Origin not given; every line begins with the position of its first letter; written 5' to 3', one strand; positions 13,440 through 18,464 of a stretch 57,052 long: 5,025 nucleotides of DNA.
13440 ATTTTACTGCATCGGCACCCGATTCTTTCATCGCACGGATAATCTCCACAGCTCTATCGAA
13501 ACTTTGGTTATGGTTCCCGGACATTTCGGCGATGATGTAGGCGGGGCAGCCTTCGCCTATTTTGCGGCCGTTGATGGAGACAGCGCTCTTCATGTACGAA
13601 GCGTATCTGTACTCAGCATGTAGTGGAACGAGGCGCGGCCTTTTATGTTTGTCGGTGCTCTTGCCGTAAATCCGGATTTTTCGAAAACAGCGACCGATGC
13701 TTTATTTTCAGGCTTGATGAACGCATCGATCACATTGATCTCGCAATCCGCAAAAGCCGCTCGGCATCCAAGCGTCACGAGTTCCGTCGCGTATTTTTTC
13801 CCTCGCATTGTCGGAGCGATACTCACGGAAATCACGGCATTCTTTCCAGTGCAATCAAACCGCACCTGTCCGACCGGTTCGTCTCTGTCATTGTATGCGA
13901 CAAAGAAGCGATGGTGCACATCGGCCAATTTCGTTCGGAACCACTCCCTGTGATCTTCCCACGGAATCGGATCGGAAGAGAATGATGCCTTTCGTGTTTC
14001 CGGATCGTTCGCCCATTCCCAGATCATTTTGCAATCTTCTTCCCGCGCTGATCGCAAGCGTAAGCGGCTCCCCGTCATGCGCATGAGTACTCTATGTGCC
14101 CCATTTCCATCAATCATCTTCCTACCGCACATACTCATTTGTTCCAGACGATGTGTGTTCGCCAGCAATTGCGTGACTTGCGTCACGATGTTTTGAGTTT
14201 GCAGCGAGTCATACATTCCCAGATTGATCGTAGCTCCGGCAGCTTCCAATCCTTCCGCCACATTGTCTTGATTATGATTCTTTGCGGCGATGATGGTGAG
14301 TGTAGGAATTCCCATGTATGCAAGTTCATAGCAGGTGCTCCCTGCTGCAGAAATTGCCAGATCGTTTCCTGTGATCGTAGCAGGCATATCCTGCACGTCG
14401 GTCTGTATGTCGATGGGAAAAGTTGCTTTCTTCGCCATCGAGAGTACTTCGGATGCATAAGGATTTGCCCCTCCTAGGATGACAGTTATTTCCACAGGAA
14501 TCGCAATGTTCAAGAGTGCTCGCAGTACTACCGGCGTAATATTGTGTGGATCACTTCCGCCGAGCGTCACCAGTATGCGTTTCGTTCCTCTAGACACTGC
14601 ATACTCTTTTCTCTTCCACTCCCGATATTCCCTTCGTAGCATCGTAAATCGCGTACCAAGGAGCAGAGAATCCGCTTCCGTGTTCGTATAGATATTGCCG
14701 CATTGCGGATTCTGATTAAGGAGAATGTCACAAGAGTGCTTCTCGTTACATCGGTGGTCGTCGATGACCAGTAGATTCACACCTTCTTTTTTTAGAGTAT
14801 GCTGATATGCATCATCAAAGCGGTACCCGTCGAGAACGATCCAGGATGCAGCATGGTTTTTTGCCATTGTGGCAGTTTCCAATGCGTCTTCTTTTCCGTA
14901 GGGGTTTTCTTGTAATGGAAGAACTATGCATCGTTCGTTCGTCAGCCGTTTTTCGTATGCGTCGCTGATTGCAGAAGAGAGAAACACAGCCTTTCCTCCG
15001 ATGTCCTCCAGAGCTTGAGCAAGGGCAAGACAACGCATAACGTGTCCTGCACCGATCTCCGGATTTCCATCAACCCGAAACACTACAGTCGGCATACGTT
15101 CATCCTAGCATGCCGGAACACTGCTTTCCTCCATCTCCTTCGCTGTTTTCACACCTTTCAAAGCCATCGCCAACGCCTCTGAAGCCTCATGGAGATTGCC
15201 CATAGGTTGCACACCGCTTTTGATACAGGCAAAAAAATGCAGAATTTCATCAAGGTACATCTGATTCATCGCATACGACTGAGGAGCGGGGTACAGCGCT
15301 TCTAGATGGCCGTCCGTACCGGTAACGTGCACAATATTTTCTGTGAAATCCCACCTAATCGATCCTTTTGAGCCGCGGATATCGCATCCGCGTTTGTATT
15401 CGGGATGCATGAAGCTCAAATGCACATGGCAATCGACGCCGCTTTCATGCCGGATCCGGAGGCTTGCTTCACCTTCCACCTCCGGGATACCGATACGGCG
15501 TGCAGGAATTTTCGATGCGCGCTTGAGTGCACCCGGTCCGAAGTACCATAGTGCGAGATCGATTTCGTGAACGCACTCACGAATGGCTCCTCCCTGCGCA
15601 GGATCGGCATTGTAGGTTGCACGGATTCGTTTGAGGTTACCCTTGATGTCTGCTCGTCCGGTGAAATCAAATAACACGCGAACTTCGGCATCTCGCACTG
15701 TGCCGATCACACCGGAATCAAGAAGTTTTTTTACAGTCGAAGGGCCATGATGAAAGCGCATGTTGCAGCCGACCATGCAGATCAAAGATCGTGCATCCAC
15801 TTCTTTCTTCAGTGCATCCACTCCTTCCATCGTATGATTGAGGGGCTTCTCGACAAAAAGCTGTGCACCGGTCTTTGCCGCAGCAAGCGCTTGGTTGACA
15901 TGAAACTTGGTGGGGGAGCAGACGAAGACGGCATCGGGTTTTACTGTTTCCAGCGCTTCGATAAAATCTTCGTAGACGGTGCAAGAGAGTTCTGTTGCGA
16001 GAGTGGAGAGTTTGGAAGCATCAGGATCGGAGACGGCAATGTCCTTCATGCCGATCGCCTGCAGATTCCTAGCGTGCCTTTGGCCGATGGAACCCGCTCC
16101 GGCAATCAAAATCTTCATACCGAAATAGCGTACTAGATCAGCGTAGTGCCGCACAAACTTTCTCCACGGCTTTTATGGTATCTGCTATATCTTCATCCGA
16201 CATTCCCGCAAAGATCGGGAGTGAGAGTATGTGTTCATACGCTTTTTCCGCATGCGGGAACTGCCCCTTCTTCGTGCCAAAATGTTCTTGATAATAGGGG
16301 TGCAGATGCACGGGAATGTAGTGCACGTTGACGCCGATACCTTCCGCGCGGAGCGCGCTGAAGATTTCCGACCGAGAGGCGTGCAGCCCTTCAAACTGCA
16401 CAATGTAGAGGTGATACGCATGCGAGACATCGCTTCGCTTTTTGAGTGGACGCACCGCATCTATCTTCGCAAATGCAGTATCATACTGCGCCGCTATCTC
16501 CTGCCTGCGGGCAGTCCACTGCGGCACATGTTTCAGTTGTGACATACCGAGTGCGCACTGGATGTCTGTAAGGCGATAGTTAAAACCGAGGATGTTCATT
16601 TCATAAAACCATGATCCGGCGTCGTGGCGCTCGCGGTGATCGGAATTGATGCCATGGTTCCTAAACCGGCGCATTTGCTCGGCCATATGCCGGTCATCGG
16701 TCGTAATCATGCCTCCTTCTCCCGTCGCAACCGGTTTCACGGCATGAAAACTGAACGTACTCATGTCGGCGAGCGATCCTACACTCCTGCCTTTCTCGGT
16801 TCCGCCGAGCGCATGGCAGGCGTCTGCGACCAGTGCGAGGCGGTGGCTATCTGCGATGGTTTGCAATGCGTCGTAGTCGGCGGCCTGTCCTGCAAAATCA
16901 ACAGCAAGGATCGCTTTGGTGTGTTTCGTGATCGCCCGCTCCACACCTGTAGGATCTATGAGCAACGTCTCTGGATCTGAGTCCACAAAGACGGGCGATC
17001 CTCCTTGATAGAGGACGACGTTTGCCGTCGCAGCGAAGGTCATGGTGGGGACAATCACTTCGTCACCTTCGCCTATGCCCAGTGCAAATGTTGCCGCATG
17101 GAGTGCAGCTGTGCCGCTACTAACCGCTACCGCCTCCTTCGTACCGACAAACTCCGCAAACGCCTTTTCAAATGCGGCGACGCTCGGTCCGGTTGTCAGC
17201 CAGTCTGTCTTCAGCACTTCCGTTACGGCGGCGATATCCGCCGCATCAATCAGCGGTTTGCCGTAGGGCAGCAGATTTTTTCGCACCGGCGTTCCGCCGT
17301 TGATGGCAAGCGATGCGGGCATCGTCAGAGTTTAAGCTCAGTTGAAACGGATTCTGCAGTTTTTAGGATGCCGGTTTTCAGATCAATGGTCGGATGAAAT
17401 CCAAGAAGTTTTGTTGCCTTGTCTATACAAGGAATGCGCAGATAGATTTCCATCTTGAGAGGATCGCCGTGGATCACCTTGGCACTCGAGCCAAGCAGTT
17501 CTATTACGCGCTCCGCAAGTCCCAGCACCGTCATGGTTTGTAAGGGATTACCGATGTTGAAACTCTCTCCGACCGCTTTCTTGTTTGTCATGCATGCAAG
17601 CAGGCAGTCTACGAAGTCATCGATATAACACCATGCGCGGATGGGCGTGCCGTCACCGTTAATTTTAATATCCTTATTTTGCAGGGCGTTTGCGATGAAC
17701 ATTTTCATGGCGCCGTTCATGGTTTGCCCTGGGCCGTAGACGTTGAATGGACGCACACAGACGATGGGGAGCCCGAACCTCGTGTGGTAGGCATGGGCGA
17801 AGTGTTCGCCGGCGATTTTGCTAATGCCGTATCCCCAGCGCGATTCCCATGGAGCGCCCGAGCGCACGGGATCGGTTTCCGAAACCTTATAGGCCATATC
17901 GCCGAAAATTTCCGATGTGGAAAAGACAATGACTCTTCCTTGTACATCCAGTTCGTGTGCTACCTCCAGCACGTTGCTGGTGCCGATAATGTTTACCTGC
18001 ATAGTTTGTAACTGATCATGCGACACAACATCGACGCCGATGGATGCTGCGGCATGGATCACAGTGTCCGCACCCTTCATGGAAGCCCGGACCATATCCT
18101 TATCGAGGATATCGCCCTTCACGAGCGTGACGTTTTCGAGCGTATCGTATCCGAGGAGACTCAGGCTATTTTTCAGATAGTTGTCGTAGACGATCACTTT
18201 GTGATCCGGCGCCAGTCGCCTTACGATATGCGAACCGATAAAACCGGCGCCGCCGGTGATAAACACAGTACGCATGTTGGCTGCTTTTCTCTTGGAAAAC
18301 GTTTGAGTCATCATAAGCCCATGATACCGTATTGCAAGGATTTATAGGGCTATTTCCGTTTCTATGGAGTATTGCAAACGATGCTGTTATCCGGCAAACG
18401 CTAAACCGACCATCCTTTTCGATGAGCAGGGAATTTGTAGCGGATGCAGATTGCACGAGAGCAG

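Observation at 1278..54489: A ~53-kb multi-nonulosonate, sulfated, heavily methylated glycan island next to the 16S gene, with extracytoplasmic GT-C transferases but no classical export or priming machinery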

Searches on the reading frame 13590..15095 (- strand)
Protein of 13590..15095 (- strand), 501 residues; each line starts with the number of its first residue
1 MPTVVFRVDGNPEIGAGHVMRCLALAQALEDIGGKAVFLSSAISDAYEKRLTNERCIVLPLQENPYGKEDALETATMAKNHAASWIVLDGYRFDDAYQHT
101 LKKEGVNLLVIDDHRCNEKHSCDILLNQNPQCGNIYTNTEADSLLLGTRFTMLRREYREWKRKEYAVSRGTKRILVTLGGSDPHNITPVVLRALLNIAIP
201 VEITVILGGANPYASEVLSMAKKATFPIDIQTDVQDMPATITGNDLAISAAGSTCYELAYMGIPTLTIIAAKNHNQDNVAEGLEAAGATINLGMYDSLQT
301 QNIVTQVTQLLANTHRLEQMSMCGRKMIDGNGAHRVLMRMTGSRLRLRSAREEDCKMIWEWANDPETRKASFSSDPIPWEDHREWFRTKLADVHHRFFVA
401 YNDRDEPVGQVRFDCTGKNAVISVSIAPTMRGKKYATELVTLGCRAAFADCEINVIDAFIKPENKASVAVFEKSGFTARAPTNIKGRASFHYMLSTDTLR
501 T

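Call 5: search_protein_families(library=pfam, proteins=[window:13590-15095:-], max_evalue=0.001)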
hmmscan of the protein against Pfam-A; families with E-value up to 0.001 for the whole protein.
window:13590-15095:- (501 aa): 7 families
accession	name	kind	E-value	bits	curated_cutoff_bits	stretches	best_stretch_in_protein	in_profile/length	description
PF13302.13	Acetyltransf_3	-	2.9e-21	77.1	25.4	1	344-477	1-138/138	Acetyltransferase (GNAT) domain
PF00583.31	Acetyltransf_1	-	3.7e-11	43.8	20.7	1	361-476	7-116/116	Acetyltransferase (GNAT) family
PF04101.22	Glyco_tran_28_C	-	2e-10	41.4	22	1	178-323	5-153/166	Glycosyltransferase family 28 C-terminal domain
PF13508.13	Acetyltransf_7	-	6.2e-07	30.1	27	1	394-477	2-83/84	Acetyltransferase (GNAT) domain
PF13420.13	Acetyltransf_4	-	2.1e-06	28.3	24.3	1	347-478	1-136/155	Acetyltransferase (GNAT) domain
PF13523.12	Acetyltransf_8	-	1.7e-05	24.9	27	0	352-479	3-140/145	Acetyltransferase (GNAT) domain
PF13673.13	Acetyltransf_10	-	0.00014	22.3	23.6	1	394-493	29-124/128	Acetyltransferase (GNAT) domain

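Call 12: search_protein_families(library=ncbifam, proteins=[window:13590-15095:-], max_evalue=0.001)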
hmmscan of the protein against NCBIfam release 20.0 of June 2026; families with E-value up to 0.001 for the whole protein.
window:13590-15095:- (501 aa): 3 families
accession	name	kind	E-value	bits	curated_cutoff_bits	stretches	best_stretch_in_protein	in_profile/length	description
TIGR03590.1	PseG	equivalog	3.8e-65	220.3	153.55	1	3-279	2-276/280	UDP-2,4-diacetamido-2,4,6-trideoxy-beta-L-altropyranose hydrolase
TIGR03585.1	PseH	equivalog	1.3e-10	41.6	93.1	1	347-479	3-136/156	UDP-4-amino-4,6-dideoxy-N-acetyl-beta-L-altrosamine N-acetyltransferase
TIGR01133.1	murG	equivalog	3.3e-10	39.5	250.25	1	154-336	164-349/353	undecaprenyldiphospho-muramoylpentapeptide beta-N-acetylglucosaminyltransferase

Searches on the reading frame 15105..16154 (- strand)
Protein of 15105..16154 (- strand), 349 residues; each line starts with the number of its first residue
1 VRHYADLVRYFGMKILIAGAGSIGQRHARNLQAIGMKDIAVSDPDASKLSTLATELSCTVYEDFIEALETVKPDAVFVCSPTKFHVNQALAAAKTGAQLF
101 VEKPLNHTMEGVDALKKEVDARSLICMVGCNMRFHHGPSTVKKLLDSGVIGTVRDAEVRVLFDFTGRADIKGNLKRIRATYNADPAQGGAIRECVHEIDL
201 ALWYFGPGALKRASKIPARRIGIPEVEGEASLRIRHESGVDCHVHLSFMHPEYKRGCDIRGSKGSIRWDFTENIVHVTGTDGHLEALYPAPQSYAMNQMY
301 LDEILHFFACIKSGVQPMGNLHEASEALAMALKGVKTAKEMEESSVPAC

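Call 5: search_protein_families(library=pfam, proteins=[window:15105-16154:-], max_evalue=0.001)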
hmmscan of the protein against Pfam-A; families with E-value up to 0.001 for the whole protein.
window:15105-16154:- (349 aa): 8 families
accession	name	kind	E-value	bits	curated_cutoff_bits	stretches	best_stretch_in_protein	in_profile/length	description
PF01408.29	GFO_IDH_MocA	-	3.7e-21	76.5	24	1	13-129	1-119/120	Oxidoreductase family, NAD-binding Rossmann fold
PF22725.1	GFO_IDH_MocA_C3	-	3e-14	53.5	27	1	140-267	3-124/124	GFO/IDH/MocA C-terminal domain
PF02894.22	GFO_IDH_MocA_C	-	1.2e-07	32.2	22.9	1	142-339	1-211/218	Oxidoreductase family, C-terminal alpha/beta domain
PF00899.27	ThiF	-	5.5e-05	22.9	28.1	1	13-52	21-60/238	ThiF family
PF02826.25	2-Hacid_dh_C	-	0.00011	22.1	25.1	1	10-69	34-90/178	D-isomer specific 2-hydroxyacid dehydrogenase, NAD binding domain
PF03807.23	F420_oxidored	-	0.00021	22.3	21.6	1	15-85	2-72/94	NADP oxidoreductase coenzyme F420-dependent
PF01488.26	Shikimate_DH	-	0.0005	20.6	24.3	1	12-79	12-82/138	Shikimate / quinate 5-dehydrogenase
PF02254.24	TrkA_N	-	0.00081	20.1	23.8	0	15-63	1-48/116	TrkA-N domain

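Call 12: search_protein_families(library=ncbifam, proteins=[window:15105-16154:-], max_evalue=0.001)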
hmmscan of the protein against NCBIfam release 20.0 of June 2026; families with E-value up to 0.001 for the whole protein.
window:15105-16154:- (349 aa): 9 families
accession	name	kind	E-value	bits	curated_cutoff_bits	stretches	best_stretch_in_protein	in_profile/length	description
TIGR04380.1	myo_inos_iolG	equivalog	9.7e-35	120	355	1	13-342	2-327/330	inositol 2-dehydrogenase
NF040723.1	UDP-GlcNAcDh_Arch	equivalog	1.2e-26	94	450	1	13-338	1-301/302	UDP-N-acetylglucosamine 3-dehydrogenase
NF052679.1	InsChiInosDhIolG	equivalog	4.1e-14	52.3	540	1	13-152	3-147/343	bifunctional inositol 2-dehydrogenase/D-chiro-inositol 1-dehydrogenase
NF041392.1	XylDh_Gfo6_Halo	equivalog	1.8e-11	43.4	350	1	58-153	68-163/350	D-xylose 1-dehydrogenase Gfo6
NF052479.1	LevoglcsnDh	equivalog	2.9e-11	42.7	650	1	62-202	63-199/386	levoglucosan dehydrogenase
NF058561.1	BT_2158_fam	equivalog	1.1e-07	30.9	750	1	14-157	35-181/487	glycoside 3-dehydrogenase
NF008607.0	PRK11579.1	subfamily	1.9e-07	30.4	330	1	34-158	28-150/346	oxidoreductase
NF007574.0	PRK10206.1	equivalog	4.1e-06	26.1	352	1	63-164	56-155/345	oxidoreductase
NF058563.1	BT_2159_fam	equivalog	4.7e-05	22.6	650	1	14-172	2-160/350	disaccharide 3-dehydrogenase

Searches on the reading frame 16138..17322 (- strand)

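Call 5: search_protein_families(library=pfam, proteins=[window:16138-17322:-], max_evalue=0.001)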
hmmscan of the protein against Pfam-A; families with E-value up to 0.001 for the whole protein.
window:16138-17322:- (394 aa): 4 families
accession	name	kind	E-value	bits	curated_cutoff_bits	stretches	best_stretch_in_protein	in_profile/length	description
PF01041.23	DegT_DnrJ_EryC1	-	3.6e-130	434.8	19.8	1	25-386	3-359/360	DegT/DnrJ/EryC1/StrS aminotransferase family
PF00155.27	Aminotran_1_2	-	1.1e-13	51.6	19.7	1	44-178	38-196/361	Aminotransferase class I and II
PF01053.26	Cys_Met_Meta_PP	-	1.5e-07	30.8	27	1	45-172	51-178/381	Cys/Met metabolism PLP-dependent enzyme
PF01212.27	Beta_elim_lyase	-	5.5e-05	23.1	27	1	44-224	30-215/288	Beta-eliminating lyase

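Call 12: search_protein_families(library=ncbifam, proteins=[window:16138-17322:-], max_evalue=0.001)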
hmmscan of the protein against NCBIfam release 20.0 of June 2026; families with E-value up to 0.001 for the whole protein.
window:16138-17322:- (394 aa): 35 families (the best 25 are shown)
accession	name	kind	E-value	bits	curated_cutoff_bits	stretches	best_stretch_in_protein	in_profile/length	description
TIGR03588.1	PseC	equivalog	3.9e-138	460.5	423.5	1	18-390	2-380/380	UDP-4-amino-4,6-dideoxy-N-acetyl-beta-L-altrosamine transaminase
NF008658.2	PRK11658.1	equivalog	7e-102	340.9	631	1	15-390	2-377/379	UDP-4-amino-4-deoxy-L-arabinose aminotransferase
TIGR04181.1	NHT_00031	hypoth_equivalog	3.7e-73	246.5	420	1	22-369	5-357/359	LegC family aminotransferase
NF008687.0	PRK11706.1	equivalog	2.6e-72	243.7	375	1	18-389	2-373/375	dTDP-4-amino-4,6-dideoxygalactose transaminase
TIGR04427.1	PLP_DesI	equivalog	4.2e-66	223.7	650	1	4-383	7-376/390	dTDP-4-dehydro-6-deoxyglucose aminotransferase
TIGR02379.1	ECA_wecE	subfamily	1.1e-58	198.8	434.85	1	18-388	2-373/376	dTDP-4-amino-4,6-dideoxy-D-glucose transaminase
NF011936.0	PRK15407.1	equivalog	5.8e-52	176.9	423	2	16-224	35-251/440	lipopolysaccharide biosynthesis protein RfbH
NF041364.1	GntC_guanitoxin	equivalog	1.6e-08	33.9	415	1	63-168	61-174/356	guanitoxin biosynthesis PLP-dependent (S)-gamma-hydroxy-L-arginine cyclodehydratase GntC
TIGR01325.1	O_suc_HS_sulf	equivalog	5.4e-08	31.9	510.05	1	43-224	51-231/380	O-succinylhomoserine sulfhydrylase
NF005816.0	PRK07682.1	equivalog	8e-08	31.3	620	1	62-171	91-206/390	aminotransferase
NF006096.0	PRK08248.1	equivalog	1e-07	31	726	1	45-170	63-188/431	homocysteine synthase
NF006003.0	PRK08133.1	equivalog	4.8e-07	28.8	522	1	43-172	63-192/396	O-succinylhomoserine sulfhydrylase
NF006488.0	PRK08912.1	equivalog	7.1e-07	28.5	498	1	61-169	86-188/387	aminotransferase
NF004769.0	PRK06107.1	equivalog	3.8e-06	25.9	617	1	62-139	93-171/402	aspartate transaminase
NF004975.0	PRK06348.1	equivalog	1.1e-05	24.7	549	1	67-139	92-167/384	pyridoxal phosphate-dependent aminotransferase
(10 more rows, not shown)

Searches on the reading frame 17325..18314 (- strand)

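Call 5: search_protein_families(library=pfam, proteins=[window:17325-18314:-], max_evalue=0.001)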
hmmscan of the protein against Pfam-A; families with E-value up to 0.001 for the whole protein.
window:17325-18314:- (329 aa): 9 families
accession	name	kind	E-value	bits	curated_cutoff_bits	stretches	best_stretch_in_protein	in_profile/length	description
PF01370.27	Epimerase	-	1.6e-57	195.1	20.9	1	17-255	1-240/240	NAD dependent epimerase/dehydratase family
PF16363.11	GDP_Man_Dehyd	-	1.2e-43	150.3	27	1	18-317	1-330/332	GDP-mannose 4,6 dehydratase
PF01073.25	3Beta_HSD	-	3.9e-23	82.3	22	1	19-236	2-223/280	3-beta hydroxysteroid dehydrogenase/isomerase family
PF07993.18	NAD_binding_4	-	3.2e-17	63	20.1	1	19-205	1-218/258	Male sterility protein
PF02719.21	Polysacc_synt_2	-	9e-17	61.6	20.2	1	17-133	1-128/293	Polysaccharide biosynthesis protein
PF04321.23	RmlD_sub_bind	-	1.4e-14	54.3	27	1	16-279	2-236/287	RmlD substrate binding domain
PF13460.12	NAD_binding_10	-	1.3e-09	38.6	27.2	1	21-139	1-104/184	NAD(P)H-binding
PF05368.20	NmrA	-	2.3e-06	27.9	27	1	15-93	3-79/298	NmrA-like family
PF00106.31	adh_short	-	0.00074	19.5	26.6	0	16-131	2-134/195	short chain dehydrogenase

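Call 12: search_protein_families(library=ncbifam, proteins=[window:17325-18314:-], max_evalue=0.001)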
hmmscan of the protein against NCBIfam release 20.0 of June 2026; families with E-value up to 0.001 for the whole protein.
window:17325-18314:- (329 aa): 34 families (the best 25 are shown)
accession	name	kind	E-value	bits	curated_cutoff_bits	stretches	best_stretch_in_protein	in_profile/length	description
TIGR04180.1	EDH_00030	hypoth_equivalog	1.6e-45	155.5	475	1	17-290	1-276/297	NAD-dependent 4,6-dehydratase LegB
TIGR01181.1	dTDP_gluc_dehyt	equivalog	1.7e-44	152.2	365.1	1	17-320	2-308/321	dTDP-glucose 4,6-dehydratase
TIGR01179.1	galE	equivalog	9.3e-30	103.6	262.3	1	17-320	2-321/332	UDP-glucose 4-epimerase GalE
NF007582.0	PRK10217.1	equivalog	1.9e-29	102.9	698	1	14-274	1-270/355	dTDP-glucose 4,6-dehydratase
NF007490.0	PRK10084.1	subfamily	1.6e-27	96.4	649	1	17-256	3-260/361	dTDP-glucose 4,6-dehydratase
NF008872.0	PRK11908.1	equivalog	1.1e-25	90.5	294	1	14-274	1-271/349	bifunctional UDP-4-keto-pentose/UDP-xylose synthase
NF047922.1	GDPFucSynFcl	equivalog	1.9e-23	83.4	500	1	15-321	3-299/308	GDP-L-fucose synthase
TIGR02197.1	heptose_epim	equivalog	1.3e-21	77.1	274.6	1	18-257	2-244/316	ADP-glyceromanno-heptose 6-epimerase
NF005998.1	PRK08125.1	equivalog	2e-21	76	777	1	10-317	311-643/649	bifunctional UDP-4-amino-4-deoxy-L-arabinose formyltransferase/UDP-glucuronic acid oxidase ArnA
TIGR03466.1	HpnA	hypoth_equivalog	1.3e-19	70.3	367.65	1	16-201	2-179/327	hopanoid-associated sugar epimerase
NF011728.1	PRK15181.1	equivalog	1.6e-18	66.8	760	1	16-248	17-256/348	Vi polysaccharide biosynthesis UDP-N-acetylglucosaminuronic acid C-4 epimerase TviC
NF042423.1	oxyalk_red_Shew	equivalog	3.4e-17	62.5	580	1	11-198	5-180/331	2-alkyl-3-oxoalkanoate reductase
NF042422.1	oxyalk_red_OleD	equivalog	5.2e-17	62.2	580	1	17-242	3-215/329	2-alkyl-3-oxoalkanoate reductase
TIGR02622.1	CDP_4_6_dhtase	equivalog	9.7e-16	57.8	278.45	1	14-320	4-327/352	CDP-glucose 4,6-dehydratase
TIGR03589.1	PseB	equivalog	6.1e-15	55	407.75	1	13-134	3-126/324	UDP-N-acetylglucosamine 4,6-dehydratase (inverting)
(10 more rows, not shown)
